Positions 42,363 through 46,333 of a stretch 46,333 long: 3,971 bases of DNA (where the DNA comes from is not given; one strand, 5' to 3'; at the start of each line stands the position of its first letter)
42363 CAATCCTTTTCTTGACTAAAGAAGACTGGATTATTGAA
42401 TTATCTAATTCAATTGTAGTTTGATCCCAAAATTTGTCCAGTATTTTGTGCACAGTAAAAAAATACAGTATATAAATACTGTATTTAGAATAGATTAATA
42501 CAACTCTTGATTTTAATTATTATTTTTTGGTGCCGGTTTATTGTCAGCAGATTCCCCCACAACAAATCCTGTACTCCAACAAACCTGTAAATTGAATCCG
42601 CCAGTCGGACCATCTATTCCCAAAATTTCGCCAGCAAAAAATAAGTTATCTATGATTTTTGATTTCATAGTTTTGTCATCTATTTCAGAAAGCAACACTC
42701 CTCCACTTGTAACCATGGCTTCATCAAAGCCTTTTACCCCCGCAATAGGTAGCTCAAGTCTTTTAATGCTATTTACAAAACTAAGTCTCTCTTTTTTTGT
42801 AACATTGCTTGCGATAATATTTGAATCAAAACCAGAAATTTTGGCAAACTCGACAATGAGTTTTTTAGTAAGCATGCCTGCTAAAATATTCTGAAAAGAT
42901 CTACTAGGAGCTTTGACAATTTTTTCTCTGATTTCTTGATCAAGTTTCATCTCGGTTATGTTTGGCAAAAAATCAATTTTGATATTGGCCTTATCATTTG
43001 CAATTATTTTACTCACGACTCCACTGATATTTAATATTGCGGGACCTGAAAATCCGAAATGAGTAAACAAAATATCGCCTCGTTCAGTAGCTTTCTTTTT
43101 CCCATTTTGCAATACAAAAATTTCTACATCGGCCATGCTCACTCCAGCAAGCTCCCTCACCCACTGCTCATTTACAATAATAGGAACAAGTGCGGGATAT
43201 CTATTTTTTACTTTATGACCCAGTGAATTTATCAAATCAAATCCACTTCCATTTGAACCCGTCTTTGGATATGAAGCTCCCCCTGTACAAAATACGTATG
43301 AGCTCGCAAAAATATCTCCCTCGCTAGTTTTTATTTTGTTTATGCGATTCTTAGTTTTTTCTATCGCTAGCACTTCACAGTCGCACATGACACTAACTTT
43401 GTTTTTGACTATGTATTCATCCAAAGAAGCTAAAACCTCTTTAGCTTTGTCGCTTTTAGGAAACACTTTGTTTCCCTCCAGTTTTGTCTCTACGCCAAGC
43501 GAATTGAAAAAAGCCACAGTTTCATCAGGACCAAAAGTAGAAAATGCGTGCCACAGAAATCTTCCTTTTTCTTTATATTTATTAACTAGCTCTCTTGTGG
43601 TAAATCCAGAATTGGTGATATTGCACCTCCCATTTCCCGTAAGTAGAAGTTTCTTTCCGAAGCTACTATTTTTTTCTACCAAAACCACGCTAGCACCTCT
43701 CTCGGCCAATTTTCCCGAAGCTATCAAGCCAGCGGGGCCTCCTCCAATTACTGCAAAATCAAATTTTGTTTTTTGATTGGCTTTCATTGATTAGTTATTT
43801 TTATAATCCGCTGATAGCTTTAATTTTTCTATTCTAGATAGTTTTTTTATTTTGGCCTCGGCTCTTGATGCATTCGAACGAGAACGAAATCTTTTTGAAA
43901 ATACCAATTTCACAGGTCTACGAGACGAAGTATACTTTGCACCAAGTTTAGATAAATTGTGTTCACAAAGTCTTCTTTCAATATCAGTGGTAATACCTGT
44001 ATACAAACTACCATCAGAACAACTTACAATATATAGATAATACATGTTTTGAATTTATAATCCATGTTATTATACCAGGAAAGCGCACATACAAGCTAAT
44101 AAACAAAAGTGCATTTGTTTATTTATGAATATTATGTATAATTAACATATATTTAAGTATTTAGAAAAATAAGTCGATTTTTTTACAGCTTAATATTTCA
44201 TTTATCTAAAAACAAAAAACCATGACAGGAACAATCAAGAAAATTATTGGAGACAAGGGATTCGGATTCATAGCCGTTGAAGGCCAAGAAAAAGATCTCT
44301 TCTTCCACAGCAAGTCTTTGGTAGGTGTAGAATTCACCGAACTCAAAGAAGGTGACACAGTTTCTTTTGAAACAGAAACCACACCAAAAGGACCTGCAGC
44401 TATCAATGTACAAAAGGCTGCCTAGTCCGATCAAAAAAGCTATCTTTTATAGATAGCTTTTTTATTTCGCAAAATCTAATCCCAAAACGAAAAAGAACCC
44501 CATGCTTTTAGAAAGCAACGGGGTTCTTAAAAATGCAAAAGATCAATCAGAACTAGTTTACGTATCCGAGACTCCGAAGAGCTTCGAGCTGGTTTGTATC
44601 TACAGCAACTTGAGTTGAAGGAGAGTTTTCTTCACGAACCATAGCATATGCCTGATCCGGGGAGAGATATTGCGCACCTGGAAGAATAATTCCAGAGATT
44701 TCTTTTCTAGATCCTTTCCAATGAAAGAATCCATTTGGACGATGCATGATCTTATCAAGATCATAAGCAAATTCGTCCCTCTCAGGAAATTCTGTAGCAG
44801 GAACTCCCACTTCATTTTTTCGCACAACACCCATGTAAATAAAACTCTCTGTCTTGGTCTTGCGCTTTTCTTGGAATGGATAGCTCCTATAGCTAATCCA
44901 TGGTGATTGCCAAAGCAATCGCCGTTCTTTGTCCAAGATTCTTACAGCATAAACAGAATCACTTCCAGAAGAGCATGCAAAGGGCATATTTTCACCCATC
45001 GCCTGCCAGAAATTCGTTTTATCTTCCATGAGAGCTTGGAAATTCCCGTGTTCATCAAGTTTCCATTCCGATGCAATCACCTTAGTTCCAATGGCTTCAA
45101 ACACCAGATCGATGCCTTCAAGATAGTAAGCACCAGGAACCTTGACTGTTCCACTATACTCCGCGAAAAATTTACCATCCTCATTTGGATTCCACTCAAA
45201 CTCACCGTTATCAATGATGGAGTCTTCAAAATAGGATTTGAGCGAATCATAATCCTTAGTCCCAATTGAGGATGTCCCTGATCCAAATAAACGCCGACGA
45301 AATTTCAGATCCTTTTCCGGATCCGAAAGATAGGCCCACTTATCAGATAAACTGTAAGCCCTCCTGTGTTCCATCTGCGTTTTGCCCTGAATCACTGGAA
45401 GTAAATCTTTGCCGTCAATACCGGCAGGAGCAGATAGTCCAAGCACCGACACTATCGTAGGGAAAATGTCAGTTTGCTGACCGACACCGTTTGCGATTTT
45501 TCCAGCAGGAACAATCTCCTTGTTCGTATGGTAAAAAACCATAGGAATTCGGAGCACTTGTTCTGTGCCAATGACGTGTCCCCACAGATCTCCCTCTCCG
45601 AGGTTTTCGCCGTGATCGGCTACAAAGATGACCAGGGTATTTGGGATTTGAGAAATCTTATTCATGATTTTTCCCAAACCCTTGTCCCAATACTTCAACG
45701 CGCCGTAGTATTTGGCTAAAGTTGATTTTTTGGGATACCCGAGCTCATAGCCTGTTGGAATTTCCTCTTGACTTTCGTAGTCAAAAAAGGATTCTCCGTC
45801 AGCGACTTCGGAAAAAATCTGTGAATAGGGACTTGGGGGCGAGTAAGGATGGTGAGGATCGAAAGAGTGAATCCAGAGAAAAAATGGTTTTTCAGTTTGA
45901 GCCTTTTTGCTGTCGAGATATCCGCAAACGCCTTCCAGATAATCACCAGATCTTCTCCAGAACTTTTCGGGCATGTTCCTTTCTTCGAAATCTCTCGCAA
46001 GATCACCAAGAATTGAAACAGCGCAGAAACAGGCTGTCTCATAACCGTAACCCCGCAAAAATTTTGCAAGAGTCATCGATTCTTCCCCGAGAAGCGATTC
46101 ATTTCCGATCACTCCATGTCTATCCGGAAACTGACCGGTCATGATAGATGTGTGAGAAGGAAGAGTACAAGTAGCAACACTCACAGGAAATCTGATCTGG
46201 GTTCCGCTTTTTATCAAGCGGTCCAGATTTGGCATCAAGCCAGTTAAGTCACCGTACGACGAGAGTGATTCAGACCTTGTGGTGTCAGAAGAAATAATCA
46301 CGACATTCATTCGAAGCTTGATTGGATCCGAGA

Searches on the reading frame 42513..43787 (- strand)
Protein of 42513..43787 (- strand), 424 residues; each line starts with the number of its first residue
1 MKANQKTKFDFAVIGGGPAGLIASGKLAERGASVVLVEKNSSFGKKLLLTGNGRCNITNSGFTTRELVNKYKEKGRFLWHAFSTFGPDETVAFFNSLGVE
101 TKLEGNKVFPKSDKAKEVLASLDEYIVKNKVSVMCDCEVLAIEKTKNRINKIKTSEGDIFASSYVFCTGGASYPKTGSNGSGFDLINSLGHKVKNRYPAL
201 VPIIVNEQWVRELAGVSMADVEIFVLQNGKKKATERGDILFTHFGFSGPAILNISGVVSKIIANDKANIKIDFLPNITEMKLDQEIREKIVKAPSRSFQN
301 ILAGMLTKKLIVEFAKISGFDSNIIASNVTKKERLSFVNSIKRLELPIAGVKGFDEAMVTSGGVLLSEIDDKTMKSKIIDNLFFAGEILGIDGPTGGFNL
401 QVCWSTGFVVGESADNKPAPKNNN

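Call 65: search_protein_families(library=pfam, proteins=[window:42513-43787:-], max_evalue=0.001)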
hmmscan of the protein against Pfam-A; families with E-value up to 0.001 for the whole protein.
window:42513-43787:- (424 aa): 11 families
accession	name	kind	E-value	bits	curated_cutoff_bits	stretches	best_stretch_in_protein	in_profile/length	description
PF03486.20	HI0933_like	-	7.5e-75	251.9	50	1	10-412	2-243/244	HI0933-like protein Rossmann domain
PF22780.1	HI0933_like_1st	-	1.5e-38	132.7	27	1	197-359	1-165/165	HI0933-like protein barrel and H2TH domain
PF01266.30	DAO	-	8.5e-09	35.8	27.9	1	10-44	1-35/353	FAD dependent oxidoreductase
PF12831.13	FAD_oxidored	-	1.6e-08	34.7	27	1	10-169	1-145/416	FAD dependent oxidoreductase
PF01134.28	GIDA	-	3.1e-08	33.5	22.1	0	11-40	2-31/391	Glucose inhibited division protein A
PF07992.20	Pyr_redox_2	-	7.2e-08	32.6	26.1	1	10-41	2-33/291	Pyridine nucleotide-disulphide oxidoreductase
PF00890.30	FAD_binding_2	-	8.6e-08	32.2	20.4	1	10-45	1-36/414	FAD binding domain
PF13738.12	Pyr_redox_3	-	1.7e-07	31.3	30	0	113-176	78-140/305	Pyridine nucleotide-disulphide oxidoreductase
PF01494.25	FAD_binding_3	-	4.3e-06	26.6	22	1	10-42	3-35/349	FAD binding domain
PF13450.12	NAD_binding_8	-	1.8e-05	25.4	21.9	1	13-44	1-32/68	NAD(P)-binding Rossmann-like domain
PF00070.33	Pyr_redox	-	0.00012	22.9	22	0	12-44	3-35/82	Pyridine nucleotide-disulphide oxidoreductase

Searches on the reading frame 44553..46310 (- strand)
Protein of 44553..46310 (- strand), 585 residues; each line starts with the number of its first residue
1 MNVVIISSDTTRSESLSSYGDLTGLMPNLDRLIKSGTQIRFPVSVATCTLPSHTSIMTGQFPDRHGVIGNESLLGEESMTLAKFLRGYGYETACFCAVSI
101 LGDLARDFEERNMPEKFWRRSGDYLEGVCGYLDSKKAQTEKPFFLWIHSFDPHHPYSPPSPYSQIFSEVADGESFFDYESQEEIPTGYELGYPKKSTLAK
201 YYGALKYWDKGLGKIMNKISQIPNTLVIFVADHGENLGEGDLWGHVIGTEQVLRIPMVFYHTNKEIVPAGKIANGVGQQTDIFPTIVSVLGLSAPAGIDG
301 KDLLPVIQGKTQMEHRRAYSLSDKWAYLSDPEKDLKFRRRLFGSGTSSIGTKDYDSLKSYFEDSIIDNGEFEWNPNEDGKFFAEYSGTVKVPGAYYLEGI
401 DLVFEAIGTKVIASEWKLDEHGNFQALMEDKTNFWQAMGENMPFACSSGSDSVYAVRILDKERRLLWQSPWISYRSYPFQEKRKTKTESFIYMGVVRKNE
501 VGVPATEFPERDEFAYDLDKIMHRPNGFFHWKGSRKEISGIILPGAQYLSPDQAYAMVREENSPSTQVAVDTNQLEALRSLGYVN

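Call 72: search_protein_families(library=pfam, proteins=[window:44553-46310:-], max_evalue=0.001)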
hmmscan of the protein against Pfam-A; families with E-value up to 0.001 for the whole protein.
window:44553-46310:- (585 aa): 3 families
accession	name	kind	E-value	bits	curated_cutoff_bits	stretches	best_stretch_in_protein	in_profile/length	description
PF00884.28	Sulfatase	-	6.4e-36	124.6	25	1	2-291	2-300/301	Sulfatase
PF01663.27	Phosphodiest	-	2.2e-15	57.6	23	1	3-72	1-67/342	Type I phosphodiesterase / nucleotide pyrophosphatase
PF16347.10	SGSH_C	-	4.3e-05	24.1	29.3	1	249-318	12-79/154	N-sulphoglucosamine sulphohydrolase, C-terminal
